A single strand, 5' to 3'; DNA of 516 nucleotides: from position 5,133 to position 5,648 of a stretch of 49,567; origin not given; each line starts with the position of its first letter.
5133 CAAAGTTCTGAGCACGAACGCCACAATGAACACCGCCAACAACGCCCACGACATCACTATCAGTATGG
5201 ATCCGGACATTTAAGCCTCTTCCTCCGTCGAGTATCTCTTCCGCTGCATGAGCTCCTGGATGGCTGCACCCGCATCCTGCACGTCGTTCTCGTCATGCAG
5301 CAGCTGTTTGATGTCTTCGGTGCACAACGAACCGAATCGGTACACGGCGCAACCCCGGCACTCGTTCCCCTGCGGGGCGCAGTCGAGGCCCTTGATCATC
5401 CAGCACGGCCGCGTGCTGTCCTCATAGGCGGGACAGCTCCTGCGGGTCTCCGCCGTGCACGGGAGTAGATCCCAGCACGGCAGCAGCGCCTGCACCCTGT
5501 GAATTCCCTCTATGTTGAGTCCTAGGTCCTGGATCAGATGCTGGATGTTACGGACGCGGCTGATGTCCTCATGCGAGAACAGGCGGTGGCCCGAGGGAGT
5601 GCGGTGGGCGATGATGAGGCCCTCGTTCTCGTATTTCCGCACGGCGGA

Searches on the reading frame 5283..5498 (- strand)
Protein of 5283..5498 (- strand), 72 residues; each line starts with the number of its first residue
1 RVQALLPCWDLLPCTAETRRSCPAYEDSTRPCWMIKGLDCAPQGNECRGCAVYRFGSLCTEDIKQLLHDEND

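Call 65: search_protein_families(library=ncbifam, proteins=[window:5283-5498:-], max_evalue=1)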
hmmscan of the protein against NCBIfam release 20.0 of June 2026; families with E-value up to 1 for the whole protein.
seq(72 aa): 1 family
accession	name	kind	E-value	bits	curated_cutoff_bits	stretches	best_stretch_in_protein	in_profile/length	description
NF045718.1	two_CW_domain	domain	0.0038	17.6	35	1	7-54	2-75/80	two-CW domain-containing protein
